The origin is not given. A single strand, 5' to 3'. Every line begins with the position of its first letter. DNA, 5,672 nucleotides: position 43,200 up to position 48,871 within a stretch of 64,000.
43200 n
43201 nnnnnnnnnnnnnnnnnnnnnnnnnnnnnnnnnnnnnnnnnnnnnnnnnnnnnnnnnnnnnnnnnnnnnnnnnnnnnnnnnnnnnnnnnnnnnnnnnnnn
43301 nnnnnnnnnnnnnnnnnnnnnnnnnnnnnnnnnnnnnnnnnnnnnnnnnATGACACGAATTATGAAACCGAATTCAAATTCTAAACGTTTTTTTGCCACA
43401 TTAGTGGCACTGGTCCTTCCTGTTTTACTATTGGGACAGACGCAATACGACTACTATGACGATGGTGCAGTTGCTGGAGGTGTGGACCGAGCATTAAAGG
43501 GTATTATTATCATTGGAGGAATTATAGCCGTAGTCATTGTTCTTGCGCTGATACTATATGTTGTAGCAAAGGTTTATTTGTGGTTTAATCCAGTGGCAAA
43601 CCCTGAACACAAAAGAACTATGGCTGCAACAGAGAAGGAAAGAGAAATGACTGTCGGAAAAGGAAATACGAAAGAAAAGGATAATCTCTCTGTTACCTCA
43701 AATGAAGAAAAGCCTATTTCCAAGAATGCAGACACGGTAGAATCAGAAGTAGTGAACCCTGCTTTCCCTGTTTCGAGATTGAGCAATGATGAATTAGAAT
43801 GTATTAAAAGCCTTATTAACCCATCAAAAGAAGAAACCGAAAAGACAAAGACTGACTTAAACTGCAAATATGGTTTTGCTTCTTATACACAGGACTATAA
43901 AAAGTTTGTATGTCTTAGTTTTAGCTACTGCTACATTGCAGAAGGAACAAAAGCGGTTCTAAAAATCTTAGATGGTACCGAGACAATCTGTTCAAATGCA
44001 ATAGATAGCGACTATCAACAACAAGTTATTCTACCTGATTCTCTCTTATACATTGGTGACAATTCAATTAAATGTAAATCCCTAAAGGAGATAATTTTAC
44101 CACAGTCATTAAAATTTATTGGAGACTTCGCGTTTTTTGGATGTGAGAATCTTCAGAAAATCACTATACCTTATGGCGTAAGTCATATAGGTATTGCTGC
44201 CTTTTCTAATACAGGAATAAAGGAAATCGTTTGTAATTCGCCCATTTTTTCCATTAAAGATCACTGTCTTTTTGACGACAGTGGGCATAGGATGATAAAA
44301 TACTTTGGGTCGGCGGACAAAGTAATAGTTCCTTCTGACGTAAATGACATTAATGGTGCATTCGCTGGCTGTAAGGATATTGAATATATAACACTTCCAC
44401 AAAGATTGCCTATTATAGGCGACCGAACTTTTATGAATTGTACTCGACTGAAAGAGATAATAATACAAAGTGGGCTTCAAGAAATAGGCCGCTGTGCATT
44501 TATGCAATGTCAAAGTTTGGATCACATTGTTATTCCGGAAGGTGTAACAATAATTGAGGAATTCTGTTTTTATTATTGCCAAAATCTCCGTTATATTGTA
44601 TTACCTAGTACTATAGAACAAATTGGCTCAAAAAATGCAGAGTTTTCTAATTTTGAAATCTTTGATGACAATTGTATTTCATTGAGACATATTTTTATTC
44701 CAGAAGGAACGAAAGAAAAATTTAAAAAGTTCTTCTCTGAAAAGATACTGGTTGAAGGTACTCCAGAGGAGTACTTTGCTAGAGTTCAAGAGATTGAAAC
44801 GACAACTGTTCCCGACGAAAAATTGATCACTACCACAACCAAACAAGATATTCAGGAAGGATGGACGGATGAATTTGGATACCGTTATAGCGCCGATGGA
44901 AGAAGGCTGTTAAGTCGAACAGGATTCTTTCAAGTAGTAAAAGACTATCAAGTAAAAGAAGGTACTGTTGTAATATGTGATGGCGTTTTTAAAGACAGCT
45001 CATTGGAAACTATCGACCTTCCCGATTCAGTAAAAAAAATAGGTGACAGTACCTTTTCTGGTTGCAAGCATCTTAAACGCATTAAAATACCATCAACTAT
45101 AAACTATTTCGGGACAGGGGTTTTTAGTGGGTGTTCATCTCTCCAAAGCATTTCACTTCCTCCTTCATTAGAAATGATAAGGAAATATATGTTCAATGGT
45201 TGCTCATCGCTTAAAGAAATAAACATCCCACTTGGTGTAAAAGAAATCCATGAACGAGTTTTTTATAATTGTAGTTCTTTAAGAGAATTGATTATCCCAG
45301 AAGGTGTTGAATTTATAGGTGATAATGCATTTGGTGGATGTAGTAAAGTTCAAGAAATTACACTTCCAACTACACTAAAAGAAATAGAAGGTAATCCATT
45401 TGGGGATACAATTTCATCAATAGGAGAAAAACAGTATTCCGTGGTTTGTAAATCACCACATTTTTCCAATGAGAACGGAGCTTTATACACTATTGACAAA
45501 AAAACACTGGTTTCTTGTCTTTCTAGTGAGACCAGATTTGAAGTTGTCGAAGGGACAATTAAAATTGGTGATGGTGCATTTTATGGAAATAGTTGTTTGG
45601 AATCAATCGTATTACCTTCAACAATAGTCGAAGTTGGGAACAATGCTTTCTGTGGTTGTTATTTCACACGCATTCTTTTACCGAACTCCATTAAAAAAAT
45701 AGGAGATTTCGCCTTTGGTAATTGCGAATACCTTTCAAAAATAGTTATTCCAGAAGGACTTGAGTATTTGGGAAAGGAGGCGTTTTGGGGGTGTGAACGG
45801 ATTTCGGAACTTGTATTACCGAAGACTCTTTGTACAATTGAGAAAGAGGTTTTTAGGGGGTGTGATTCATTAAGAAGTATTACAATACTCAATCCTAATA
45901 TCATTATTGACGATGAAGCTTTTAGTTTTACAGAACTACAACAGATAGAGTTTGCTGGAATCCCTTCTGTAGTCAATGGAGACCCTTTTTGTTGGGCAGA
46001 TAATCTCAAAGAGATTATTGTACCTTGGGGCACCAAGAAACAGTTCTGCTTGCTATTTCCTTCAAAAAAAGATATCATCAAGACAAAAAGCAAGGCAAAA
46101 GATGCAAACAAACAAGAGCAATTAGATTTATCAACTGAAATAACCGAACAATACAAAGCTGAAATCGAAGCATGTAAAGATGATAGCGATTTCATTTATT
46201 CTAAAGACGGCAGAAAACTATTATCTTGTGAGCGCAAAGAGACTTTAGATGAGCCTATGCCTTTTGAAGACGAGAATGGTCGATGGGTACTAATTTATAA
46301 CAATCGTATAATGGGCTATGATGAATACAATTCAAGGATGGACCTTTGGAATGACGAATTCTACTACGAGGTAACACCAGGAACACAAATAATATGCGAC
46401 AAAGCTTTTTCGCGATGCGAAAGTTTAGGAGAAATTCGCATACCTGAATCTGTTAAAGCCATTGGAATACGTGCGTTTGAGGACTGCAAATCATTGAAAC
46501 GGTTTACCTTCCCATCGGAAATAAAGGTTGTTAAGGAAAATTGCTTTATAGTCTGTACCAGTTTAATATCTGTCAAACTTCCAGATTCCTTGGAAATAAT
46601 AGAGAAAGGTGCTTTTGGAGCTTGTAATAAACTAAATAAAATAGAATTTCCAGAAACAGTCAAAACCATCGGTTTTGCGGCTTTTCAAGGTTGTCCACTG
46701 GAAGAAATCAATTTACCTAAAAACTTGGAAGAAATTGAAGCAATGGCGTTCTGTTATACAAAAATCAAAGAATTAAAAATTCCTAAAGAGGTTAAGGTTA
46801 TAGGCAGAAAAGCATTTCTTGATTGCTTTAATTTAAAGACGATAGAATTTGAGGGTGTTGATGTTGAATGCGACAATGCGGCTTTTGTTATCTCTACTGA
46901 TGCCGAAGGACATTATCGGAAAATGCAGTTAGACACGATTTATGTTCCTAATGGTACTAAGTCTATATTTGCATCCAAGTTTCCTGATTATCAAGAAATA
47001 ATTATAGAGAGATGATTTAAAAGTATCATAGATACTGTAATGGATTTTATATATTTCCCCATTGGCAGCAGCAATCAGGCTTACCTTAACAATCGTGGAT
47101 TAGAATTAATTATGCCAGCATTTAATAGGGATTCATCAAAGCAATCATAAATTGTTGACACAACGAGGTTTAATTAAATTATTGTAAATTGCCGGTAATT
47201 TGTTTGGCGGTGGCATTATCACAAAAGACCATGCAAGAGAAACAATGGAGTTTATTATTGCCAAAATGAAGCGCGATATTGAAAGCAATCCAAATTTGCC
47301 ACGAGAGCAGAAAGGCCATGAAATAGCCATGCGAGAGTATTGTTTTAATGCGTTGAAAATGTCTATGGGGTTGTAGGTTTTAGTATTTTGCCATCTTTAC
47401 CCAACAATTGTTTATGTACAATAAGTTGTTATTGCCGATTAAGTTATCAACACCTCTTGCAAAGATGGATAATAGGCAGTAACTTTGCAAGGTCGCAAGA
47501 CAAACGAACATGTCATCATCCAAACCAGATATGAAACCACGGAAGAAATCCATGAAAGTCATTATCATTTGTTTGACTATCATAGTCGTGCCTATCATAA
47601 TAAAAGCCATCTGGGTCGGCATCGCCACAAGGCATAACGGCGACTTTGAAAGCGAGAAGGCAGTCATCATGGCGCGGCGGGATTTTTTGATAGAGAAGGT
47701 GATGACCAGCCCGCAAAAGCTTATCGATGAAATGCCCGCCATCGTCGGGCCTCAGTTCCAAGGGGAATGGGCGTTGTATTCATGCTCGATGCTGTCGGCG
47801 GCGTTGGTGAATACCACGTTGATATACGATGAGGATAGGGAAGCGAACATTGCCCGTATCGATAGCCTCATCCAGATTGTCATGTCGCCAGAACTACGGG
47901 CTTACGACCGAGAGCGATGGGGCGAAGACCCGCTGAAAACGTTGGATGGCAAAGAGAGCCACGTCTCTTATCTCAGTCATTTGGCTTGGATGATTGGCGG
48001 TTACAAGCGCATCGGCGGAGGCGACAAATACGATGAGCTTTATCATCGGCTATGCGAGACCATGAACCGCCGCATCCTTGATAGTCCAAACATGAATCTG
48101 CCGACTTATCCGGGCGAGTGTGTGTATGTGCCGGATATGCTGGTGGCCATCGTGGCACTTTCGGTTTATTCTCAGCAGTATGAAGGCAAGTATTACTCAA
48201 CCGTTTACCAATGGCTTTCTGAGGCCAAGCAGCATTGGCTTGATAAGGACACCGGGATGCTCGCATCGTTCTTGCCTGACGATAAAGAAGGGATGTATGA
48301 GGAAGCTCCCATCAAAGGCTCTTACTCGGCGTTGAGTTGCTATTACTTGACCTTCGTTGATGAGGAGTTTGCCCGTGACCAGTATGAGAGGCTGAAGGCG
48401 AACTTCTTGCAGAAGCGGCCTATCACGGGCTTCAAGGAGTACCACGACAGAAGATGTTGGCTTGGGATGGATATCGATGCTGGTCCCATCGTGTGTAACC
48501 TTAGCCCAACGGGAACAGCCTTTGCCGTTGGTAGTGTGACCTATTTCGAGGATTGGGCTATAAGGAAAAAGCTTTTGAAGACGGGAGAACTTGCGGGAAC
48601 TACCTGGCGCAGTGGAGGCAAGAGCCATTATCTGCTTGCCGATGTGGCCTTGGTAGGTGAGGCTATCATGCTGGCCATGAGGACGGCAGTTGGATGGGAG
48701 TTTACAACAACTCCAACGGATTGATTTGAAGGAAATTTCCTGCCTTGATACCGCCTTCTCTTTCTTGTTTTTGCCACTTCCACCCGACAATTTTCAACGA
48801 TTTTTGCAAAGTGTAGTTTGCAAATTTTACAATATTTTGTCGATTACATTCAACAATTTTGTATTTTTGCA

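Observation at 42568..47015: AT-rich two-gene module: AbiC-like 2-TM protein translationally coupled to a giant membrane-anchored LRR protein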

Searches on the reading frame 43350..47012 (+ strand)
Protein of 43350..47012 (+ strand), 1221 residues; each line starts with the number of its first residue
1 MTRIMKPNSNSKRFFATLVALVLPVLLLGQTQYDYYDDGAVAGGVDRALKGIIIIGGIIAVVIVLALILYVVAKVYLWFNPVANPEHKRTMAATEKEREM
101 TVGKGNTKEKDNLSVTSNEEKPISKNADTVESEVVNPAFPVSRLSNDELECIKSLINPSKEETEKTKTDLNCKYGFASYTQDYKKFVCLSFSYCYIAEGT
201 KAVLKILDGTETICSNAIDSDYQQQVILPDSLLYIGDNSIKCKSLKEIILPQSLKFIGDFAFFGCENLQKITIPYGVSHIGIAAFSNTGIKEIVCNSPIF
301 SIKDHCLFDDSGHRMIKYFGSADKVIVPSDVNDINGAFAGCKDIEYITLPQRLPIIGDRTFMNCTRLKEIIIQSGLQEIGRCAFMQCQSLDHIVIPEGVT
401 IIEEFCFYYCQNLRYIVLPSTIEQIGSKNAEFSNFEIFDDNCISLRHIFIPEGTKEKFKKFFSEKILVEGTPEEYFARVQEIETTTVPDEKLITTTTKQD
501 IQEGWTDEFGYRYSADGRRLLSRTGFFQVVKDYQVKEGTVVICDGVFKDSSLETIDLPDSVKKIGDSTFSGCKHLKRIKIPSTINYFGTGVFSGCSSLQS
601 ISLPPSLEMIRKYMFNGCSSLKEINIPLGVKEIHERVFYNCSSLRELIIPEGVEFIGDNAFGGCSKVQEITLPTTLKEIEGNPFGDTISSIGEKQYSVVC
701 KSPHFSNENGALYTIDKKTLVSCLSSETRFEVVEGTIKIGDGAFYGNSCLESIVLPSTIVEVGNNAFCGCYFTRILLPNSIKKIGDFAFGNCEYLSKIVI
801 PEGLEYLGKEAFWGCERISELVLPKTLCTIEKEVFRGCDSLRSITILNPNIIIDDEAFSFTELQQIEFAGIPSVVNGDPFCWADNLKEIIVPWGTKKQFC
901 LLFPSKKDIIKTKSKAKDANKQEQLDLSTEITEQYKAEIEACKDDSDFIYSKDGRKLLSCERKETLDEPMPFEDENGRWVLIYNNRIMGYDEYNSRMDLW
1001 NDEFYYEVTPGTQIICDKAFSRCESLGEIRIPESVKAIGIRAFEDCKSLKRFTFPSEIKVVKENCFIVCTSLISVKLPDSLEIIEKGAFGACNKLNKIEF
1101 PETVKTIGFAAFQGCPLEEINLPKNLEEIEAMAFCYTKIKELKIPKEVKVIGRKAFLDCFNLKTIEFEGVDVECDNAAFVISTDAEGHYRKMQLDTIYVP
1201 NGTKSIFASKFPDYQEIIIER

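Call 3: search_protein_families(library=pfam, proteins=[window:43350-47012:+], max_evalue=0.1)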
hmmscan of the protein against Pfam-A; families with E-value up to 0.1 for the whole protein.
window:43350-47012:+ (1221 aa): 5 families
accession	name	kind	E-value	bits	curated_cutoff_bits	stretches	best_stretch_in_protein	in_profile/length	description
PF13306.12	LRR_5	-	1e-164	539.8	27.7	8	542-664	3-123/127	BspA type Leucine rich repeat region (6 copies)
PF13855.12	LRR_8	-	9.6e-19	67.3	27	1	560-603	12-56/61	Leucine rich repeat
PF23952.1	LRR_EndoS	-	4.9e-05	24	27.9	0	544-581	53-90/116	Endo-beta-N-acetylglucosaminidase EndoS LRR domain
PF15807.10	MAP17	-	0.044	14.3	29.6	1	56-129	33-112/122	Membrane-associated protein 117 kDa, PDZK1-interacting protein 1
PF15176.11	LRR19-TM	-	0.082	13.4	27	0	50-117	13-76/115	Leucine-rich repeat family 19 TM domain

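Call 4: search_protein_families(library=padloc, proteins=[window:43350-47012:+], max_evalue=0.1)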
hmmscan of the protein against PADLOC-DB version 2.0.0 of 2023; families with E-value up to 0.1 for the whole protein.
window:43350-47012:+ (1221 aa): 1 family
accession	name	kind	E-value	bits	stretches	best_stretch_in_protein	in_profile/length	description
PDLC04423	PDC-M11B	-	0.012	13.7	1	425-485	13-70/164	-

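Call 5: search_protein_families(library=ncbifam, proteins=[window:43350-47012:+], max_evalue=1)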
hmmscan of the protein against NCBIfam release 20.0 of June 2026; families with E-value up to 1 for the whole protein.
window:43350-47012:+ (1221 aa): 3 families
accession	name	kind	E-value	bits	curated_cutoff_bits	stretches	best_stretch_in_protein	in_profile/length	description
NF047961.1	adhesin_HupY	equivalog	1.3e-66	225.4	1250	9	731-859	192-319/978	leucine-rich repeat adhesin HupY/LrrG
NF045861.1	glide_Gli349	exception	6.1e-21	72.9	1750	5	622-685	2680-2742/3169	gliding machinery surface structure protein Gli349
TIGR02167.2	Liste_lipo_26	repeat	2.9e-07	30.1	30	1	614-626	1-13/26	PARCEL repeat-containing surface protein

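Call 6: search_protein_families(library=phrogs, proteins=[window:43350-47012:+], max_evalue=1)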
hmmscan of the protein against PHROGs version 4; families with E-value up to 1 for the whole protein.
window:43350-47012:+ (1221 aa): 4 families
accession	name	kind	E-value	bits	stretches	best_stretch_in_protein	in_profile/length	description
phrog_35892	-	unknown function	1.6e-96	325.1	5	1015-1178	90-254/1181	-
phrog_18805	-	unknown function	3.9e-76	257.7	8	301-424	292-411/457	-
phrog_22483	-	unknown function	4.4e-10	40.2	2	1078-1146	179-245/306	-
phrog_13259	-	unknown function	0.13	13.2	1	53-81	11-39/55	-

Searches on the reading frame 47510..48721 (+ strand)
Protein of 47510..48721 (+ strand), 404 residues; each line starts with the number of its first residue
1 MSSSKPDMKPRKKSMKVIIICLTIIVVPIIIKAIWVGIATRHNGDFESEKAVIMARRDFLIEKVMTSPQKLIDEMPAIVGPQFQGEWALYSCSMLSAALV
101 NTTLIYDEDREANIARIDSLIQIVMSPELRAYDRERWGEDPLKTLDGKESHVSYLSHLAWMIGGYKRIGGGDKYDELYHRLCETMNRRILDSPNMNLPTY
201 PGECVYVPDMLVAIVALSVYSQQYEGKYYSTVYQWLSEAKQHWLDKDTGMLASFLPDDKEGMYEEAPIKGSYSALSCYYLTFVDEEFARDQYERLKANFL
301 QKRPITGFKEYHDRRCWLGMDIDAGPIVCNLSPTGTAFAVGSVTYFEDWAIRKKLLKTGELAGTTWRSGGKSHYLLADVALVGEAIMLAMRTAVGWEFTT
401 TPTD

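Call 3: search_protein_families(library=pfam, proteins=[window:47510-48721:+], max_evalue=0.1)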
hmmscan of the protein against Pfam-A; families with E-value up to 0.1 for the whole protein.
window:47510-48721:+ (404 aa): 0 families

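Call 4: search_protein_families(library=padloc, proteins=[window:47510-48721:+], max_evalue=0.1)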
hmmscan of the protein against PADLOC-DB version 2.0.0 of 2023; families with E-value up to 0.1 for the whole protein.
window:47510-48721:+ (404 aa): 0 families

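Call 5: search_protein_families(library=ncbifam, proteins=[window:47510-48721:+], max_evalue=1)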
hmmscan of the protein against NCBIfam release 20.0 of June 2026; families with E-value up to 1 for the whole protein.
window:47510-48721:+ (404 aa): 0 families

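Call 6: search_protein_families(library=phrogs, proteins=[window:47510-48721:+], max_evalue=1)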
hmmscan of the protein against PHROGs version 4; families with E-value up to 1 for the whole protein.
window:47510-48721:+ (404 aa): 2 families
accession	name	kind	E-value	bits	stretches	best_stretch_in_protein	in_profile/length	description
phrog_12898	-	unknown function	0.13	13.6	1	13-60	3-47/100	-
phrog_251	-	moron, auxiliary metabolic gene and host takeover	0.35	11.9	1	8-30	1-24/50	MokW-like host killing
